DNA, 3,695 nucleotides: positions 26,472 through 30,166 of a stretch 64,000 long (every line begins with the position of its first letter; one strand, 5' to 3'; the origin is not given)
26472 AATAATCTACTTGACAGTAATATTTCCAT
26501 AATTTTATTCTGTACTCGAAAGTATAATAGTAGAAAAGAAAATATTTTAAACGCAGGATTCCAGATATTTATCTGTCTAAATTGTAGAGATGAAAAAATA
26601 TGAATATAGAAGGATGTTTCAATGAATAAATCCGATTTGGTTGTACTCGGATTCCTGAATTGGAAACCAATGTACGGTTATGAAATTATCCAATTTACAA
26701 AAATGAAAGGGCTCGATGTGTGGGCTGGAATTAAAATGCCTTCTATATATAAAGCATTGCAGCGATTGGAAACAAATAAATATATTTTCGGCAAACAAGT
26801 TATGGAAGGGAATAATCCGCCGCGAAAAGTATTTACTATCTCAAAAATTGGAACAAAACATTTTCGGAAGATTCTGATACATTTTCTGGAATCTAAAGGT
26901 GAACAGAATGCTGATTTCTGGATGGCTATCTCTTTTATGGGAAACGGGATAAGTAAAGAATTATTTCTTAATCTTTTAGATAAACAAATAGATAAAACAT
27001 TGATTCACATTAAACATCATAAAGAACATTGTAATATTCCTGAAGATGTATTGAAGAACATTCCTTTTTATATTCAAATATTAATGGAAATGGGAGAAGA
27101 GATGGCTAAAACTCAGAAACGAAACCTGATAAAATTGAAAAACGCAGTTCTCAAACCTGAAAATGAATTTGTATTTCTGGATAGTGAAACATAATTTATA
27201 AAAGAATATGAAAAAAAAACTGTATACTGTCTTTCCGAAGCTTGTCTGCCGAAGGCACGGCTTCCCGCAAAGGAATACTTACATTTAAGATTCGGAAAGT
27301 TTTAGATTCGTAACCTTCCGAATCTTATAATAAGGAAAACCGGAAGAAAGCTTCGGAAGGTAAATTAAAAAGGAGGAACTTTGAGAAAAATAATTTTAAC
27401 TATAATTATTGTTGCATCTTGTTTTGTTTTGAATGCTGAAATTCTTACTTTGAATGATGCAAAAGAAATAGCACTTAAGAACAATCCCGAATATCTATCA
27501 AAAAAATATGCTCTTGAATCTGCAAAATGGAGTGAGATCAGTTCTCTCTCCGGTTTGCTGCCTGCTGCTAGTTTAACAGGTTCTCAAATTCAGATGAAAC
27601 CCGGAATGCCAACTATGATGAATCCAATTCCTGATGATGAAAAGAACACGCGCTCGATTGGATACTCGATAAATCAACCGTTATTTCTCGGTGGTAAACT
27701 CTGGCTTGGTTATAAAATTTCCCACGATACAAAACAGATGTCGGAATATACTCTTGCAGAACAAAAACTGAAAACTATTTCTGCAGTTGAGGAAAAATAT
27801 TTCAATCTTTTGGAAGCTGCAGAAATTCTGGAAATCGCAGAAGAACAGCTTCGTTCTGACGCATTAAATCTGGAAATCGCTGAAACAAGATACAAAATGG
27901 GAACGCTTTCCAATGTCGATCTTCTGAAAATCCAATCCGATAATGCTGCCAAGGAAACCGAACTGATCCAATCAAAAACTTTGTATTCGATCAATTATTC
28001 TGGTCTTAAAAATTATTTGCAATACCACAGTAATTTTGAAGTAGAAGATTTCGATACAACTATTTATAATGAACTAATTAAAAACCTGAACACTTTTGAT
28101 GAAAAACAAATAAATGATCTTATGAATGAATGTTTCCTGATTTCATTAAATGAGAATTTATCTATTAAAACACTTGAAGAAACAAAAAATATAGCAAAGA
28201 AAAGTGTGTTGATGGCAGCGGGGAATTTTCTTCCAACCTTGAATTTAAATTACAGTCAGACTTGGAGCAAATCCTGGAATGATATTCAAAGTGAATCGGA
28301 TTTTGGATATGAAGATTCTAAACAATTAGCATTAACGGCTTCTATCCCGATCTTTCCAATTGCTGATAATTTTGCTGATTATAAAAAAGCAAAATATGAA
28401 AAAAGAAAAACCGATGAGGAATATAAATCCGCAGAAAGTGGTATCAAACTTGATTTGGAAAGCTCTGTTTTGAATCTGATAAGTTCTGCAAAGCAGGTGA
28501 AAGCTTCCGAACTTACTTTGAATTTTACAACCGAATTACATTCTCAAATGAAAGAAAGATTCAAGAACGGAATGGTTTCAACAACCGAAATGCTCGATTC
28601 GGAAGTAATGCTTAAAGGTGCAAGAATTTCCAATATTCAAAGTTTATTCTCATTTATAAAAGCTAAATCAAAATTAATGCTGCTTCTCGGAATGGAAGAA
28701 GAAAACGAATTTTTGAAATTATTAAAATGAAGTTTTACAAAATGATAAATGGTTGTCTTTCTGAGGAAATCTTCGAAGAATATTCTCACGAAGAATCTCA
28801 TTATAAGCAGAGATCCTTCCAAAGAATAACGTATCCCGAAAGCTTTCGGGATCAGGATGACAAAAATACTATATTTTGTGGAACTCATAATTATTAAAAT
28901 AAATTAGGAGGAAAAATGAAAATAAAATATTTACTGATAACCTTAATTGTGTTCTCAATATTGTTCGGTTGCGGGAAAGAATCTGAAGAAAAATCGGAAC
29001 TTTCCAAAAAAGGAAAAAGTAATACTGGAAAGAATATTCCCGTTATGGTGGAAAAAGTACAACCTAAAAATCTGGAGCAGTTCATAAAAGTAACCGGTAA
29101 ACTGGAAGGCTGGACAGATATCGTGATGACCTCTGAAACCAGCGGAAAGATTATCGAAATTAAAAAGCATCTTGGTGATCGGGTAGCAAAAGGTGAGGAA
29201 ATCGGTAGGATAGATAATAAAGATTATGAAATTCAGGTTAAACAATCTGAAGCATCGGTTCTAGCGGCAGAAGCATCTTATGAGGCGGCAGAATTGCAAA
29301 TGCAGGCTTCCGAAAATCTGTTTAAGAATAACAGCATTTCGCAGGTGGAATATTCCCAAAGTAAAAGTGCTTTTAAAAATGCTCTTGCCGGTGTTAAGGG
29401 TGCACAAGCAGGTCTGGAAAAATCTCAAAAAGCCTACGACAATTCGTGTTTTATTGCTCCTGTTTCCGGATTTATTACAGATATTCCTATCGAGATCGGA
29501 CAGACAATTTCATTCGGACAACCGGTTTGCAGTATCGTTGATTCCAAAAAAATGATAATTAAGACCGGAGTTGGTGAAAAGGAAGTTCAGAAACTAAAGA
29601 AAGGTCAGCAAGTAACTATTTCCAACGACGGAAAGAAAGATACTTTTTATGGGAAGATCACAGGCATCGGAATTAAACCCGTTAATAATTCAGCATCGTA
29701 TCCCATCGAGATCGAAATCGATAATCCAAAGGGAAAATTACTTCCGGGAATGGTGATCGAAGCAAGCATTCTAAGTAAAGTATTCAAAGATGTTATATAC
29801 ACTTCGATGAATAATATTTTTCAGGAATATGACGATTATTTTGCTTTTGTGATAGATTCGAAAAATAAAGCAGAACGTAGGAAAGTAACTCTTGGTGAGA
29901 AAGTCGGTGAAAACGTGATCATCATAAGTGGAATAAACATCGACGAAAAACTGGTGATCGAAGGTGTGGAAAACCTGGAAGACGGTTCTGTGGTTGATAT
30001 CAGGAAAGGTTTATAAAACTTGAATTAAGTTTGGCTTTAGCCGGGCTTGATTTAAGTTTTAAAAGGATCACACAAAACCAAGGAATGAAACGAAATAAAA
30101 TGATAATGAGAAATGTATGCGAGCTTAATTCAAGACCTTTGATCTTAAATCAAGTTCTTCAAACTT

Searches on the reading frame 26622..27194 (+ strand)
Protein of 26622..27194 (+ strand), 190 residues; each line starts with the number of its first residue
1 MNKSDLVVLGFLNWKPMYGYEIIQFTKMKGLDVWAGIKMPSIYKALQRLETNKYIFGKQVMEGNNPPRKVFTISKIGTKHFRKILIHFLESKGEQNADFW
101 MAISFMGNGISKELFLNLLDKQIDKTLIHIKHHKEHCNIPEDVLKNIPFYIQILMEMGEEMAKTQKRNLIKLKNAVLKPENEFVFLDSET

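Call 5: search_protein_families(library=pfam, proteins=[window:26622-27194:+], max_evalue=0.01)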
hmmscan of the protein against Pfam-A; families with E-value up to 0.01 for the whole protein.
window:26622-27194:+ (190 aa): 1 family
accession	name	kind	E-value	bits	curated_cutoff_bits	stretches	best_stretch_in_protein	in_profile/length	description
PF03551.20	PadR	-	1.7e-11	44.4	27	1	8-82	1-74/75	Transcriptional regulator PadR-like family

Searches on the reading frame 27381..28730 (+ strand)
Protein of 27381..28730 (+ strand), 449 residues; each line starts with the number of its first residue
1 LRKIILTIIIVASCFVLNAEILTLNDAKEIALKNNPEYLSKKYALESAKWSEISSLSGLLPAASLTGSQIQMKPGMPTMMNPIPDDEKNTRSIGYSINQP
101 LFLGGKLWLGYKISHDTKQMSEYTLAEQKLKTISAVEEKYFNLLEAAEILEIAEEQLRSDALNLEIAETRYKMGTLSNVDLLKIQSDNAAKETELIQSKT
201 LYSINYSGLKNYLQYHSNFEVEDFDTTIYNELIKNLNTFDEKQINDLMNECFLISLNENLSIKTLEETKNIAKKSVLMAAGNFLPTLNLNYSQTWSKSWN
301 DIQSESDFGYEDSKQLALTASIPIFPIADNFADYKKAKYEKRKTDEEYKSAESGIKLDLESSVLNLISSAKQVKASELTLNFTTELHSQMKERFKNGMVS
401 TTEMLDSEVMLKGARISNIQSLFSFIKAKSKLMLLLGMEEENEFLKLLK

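Call 5: search_protein_families(library=pfam, proteins=[window:27381-28730:+], max_evalue=0.01)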
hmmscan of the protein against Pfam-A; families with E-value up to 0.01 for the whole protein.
window:27381-28730:+ (449 aa): 1 family
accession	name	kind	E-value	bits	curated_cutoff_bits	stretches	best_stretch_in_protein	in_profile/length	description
PF02321.23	OEP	-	1.2e-53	182.2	22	2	24-213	1-186/187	Outer membrane efflux protein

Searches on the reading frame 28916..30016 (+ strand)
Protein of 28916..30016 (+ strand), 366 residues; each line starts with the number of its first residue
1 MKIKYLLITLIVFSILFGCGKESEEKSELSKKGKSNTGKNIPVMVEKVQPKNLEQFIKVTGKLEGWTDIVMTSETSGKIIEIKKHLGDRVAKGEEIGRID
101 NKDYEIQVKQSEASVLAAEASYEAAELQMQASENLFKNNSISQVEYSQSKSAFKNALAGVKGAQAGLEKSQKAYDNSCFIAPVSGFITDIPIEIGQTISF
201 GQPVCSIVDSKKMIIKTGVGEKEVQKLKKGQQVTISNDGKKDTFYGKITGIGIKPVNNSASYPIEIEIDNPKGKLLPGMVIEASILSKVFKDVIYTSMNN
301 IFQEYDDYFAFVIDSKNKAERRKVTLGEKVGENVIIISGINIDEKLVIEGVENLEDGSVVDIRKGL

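Call 5: search_protein_families(library=pfam, proteins=[window:28916-30016:+], max_evalue=0.01)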
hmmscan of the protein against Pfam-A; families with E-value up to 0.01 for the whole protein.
window:28916-30016:+ (366 aa): 3 families
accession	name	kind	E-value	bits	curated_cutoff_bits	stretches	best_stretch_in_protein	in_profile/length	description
PF13437.12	HlyD_3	-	4.5e-19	69.6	22.2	1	181-278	4-106/106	HlyD family secretion protein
PF16576.10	HlyD_D23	-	9.2e-18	64.7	30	1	69-280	20-213/214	Barrel-sandwich domain of CusB or HlyD membrane-fusion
PF00364.28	Biotin_lipoyl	-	1.8e-05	24.9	22.1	0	70-99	44-73/73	Biotin-requiring enzyme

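Call 24: find_related_loci(query=window:28916-30016:+, collection=genome_contigs, flank=10000)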
Query window:28916-30016:+ (366 aa) in genome_contigs; peptide patterns used: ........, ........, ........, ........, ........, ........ (x = any residue, [..] = any of these).
74 stretches matched a pattern; 3 encode a relative of the query (tblastn E <= 1e-3); 3 distinct loci.
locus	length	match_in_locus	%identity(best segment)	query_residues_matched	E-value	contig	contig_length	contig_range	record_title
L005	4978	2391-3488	91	1-366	0e+0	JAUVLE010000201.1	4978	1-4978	MAG: Candidatus Cloacimonadota bacterium isolate CSMAG_498 CSMAG_498_k141_787211_length_4978_cov_5.0000, whole genome sh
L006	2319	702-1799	92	1-366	0e+0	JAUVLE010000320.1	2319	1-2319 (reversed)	MAG: Candidatus Cloacimonadota bacterium isolate CSMAG_498 CSMAG_498_k141_1000999_length_2319_cov_2.2516, whole genome s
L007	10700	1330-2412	59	1-366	1e-130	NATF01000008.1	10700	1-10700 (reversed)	MAG: Candidatus Cloacimonas sp. 4484_275 ex4484_275_scaffold_6137, whole genome shotgun sequence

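Call 46: find_homologous_proteins(query=window:28916-30016:+, max_evalue=1e-60)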
Query window:28916-30016:+ (366 aa): 289 proteins with E <= 1e-60 among 6395 candidates; the best 120 are listed.
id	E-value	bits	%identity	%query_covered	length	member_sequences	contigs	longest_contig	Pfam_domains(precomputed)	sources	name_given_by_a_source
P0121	4.7e-228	774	100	100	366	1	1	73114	PF25973.1,PF25881.1,PF25989.1,PF00364.29,PF25990.1,PF25967.1,PF25917.1,PF25954.1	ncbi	-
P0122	4.6e-210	715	92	100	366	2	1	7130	PF25973.1,PF25989.1,PF25990.1,PF25967.1,PF25917.1,PF25954.1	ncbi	-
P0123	9.6e-207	704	91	100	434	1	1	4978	PF25973.1,PF25881.1,PF25989.1,PF00364.29,PF25967.1,PF25917.1,PF25954.1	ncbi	-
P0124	4.7e-199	679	87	100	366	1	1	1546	PF25989.1,PF25990.1,PF25967.1,PF25917.1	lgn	-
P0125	6.4e-199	678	89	100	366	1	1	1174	PF25973.1,PF25881.1,PF25989.1,PF00364.29,PF25990.1,PF25967.1,PF25917.1,PF25954.1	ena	-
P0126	6.0e-198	675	88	100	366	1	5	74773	PF25973.1,PF25989.1,PF00364.29,PF25990.1,PF25967.1,PF25917.1,PF25954.1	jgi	-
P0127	9.8e-192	654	85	100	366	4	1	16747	PF25973.1,PF25989.1,PF25990.1,PF25967.1,PF25917.1,PF25954.1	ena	-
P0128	9.0e-164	563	73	100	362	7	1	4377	PF25989.1,PF00364.29,PF25990.1,PF25967.1,PF25917.1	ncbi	-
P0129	4.3e-137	475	63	95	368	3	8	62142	PF25989.1,PF00364.29,PF25990.1,PF25967.1,PF25917.1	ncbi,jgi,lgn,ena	-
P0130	1.4e-129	450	60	100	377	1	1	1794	PF25973.1,PF25876.1,PF25881.1,PF25989.1,PF25967.1,PF25917.1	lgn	-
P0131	1.3e-127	444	58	99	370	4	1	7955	PF25973.1,PF25989.1,PF25967.1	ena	-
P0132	1.3e-126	440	59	100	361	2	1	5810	PF25876.1,PF25881.1,PF25989.1,PF25967.1,PF25919.1,PF25917.1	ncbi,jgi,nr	ncbi:MAG: efflux RND transporter periplasmic adaptor subunit [Candidatus Cloacimonadota bacterium]|n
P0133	4.4e-126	439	56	99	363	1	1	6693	PF25989.1,PF25917.1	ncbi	-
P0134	7.9e-126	438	58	99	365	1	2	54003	PF25989.1,PF00364.29,PF25990.1,PF25967.1,PF25917.1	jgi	-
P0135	7.5e-124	431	56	100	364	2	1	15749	PF25989.1,PF25990.1,PF25967.1,PF25917.1,PF25954.1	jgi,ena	-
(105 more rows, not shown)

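Call 47: find_encoding_contigs(protein=P0121, flank=6000, max_places=3)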
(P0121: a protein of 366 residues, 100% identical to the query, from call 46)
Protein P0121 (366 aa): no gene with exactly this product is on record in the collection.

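Call 48: find_encoding_contigs(protein=P0126, flank=6000, max_places=6)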
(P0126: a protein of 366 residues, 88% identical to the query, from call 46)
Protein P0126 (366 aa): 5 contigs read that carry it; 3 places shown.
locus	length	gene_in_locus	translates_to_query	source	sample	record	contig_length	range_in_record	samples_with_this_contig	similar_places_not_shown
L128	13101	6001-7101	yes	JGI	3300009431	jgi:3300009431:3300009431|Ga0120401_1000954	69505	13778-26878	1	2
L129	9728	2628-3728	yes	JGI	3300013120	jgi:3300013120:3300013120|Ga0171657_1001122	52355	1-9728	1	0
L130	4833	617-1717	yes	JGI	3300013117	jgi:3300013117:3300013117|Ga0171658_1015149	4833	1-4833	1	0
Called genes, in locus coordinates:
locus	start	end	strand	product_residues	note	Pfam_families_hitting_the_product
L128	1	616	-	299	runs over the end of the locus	PF13379:NMT1_2 (weak), PF09084:NMT1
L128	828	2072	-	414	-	PF00202:Aminotran_3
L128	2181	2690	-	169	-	PF00881:Nitroreductase, PF14512:TM1586_NiRdase, PF00881:Nitroreductase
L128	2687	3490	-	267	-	-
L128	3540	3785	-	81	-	PF05899:Cupin_3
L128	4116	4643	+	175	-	PF03551:PadR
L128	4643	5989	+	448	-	PF02321:OEP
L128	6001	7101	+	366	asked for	PF00364:Biotin_lipoyl (faint), PF25917:BSH_RND, PF25973:BSH_CzcB (faint), PF25954:Beta-barrel_RND_2 (weak), PF25990:Beta-barrel_YknX (weak), PF25989:YknX_C, PF25967:RND-MFP_C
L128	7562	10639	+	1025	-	PF00873:ACR_tran, PF02355:SecD_SecF_C (faint), PF03176:MMPL (faint)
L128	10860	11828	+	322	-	-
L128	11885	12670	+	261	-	PF00583:Acetyltransf_1 (faint)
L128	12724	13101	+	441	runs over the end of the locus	PF01637:ATPase_2, PF13173:AAA_14, PF13401:AAA_22, PF03008:DUF234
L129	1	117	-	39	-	?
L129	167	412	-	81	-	PF05899:Cupin_3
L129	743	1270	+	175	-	PF03551:PadR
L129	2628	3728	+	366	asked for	PF00364:Biotin_lipoyl (faint), PF25917:BSH_RND, PF25973:BSH_CzcB (faint), PF25954:Beta-barrel_RND_2 (weak), PF25990:Beta-barrel_YknX (weak), PF25989:YknX_C, PF25967:RND-MFP_C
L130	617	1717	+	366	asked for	PF00364:Biotin_lipoyl (faint), PF25917:BSH_RND, PF25973:BSH_CzcB (faint), PF25954:Beta-barrel_RND_2 (weak), PF25990:Beta-barrel_YknX (weak), PF25989:YknX_C, PF25967:RND-MFP_C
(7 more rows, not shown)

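Call 49: find_encoding_contigs(protein=P0127, flank=6000, max_places=4)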
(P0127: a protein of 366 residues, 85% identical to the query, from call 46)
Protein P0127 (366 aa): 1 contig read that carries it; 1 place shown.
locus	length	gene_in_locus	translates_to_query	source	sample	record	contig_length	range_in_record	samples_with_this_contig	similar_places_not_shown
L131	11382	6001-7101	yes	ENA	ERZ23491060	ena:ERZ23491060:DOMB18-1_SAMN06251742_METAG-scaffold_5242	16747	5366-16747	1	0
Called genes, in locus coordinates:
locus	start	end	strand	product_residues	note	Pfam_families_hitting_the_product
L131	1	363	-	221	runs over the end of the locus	-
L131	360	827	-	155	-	-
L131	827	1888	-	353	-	PF00437:T2SSE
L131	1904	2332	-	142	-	PF07963:N_methyl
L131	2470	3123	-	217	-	PF02492:cobW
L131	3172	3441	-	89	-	PF05899:Cupin_3, PF07883:Cupin_2 (weak)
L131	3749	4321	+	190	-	PF03551:PadR, PF13601:HTH_34 (faint)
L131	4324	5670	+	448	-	PF02321:OEP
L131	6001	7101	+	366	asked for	PF25917:BSH_RND (weak), PF25973:BSH_CzcB (faint), PF25954:Beta-barrel_RND_2 (weak), PF25990:Beta-barrel_YknX (weak), PF25989:YknX_C, PF25967:RND-MFP_C (weak)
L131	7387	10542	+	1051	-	PF00873:ACR_tran, PF02355:SecD_SecF_C (faint)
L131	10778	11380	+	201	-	?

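Call 53: find_encoding_contigs(protein=P0122, flank=6000, max_places=3)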
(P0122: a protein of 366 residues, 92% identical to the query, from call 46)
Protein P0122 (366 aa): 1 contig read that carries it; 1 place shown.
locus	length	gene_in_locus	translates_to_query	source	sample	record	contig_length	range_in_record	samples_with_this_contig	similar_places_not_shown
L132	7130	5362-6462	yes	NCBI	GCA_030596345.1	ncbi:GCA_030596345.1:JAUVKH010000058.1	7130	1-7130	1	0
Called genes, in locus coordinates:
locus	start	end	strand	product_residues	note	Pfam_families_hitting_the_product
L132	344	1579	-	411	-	PF02321:OEP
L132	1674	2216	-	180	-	PF01871:AMMECR1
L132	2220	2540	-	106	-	-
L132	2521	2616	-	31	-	-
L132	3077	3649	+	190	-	PF03551:PadR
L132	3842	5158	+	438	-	PF02321:OEP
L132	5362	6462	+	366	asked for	PF25917:BSH_RND, PF25973:BSH_CzcB (faint), PF25954:Beta-barrel_RND_2 (weak), PF25990:Beta-barrel_YknX (weak), PF25989:YknX_C, PF25967:RND-MFP_C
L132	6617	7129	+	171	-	?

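Call 54: find_encoding_contigs(protein=P0128, flank=6000, max_places=3)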
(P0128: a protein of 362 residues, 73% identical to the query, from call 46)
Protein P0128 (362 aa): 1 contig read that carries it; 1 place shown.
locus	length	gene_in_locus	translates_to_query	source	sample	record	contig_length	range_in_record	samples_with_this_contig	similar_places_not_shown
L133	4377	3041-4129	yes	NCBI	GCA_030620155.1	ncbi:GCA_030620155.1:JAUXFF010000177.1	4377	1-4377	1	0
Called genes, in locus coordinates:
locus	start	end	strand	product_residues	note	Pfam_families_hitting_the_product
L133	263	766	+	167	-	PF01661:Macro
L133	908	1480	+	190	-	PF03551:PadR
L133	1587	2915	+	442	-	PF02321:OEP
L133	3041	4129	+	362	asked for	PF00364:Biotin_lipoyl (faint), PF25917:BSH_RND (weak), PF25990:Beta-barrel_YknX (faint), PF25989:YknX_C, PF25967:RND-MFP_C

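Call 60: find_encoding_contigs(protein=P0254, flank=10000, max_places=3)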
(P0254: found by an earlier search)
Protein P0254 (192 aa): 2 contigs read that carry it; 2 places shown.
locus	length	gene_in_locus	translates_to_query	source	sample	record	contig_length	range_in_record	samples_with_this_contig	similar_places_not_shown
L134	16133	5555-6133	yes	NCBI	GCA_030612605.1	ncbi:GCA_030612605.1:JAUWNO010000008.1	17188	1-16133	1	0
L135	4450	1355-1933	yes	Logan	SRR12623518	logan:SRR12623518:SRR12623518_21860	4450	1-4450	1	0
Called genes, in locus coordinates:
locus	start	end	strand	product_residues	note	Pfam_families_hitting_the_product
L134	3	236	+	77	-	?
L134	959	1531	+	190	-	PF03551:PadR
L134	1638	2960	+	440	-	PF02321:OEP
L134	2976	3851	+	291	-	PF20796:PDDEXK_13 (weak), PF22558:REase-ARP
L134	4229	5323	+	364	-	PF25917:BSH_RND, PF25973:BSH_CzcB (faint), PF25876:HH_MFP_RND (weak), PF25975:CzcB_C (faint), PF25989:YknX_C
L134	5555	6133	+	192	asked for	PF01797:Y1_Tnp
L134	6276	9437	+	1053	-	PF00873:ACR_tran, PF03176:MMPL (faint), PF02355:SecD_SecF_C (weak)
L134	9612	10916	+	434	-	PF13173:AAA_14, PF13635:DUF4143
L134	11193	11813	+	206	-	-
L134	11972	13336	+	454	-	PF01637:ATPase_2, PF13191:AAA_16 (weak), PF13173:AAA_14 (weak), PF03008:DUF234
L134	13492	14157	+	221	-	PF17955:Cas6b_N, PF17262:Cas6b_C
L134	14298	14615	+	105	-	-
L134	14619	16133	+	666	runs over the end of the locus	PF09484:Cas_TM1802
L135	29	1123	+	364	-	PF25917:BSH_RND, PF25973:BSH_CzcB (faint), PF25876:HH_MFP_RND (weak), PF25975:CzcB_C (faint), PF25989:YknX_C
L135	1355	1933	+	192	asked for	PF01797:Y1_Tnp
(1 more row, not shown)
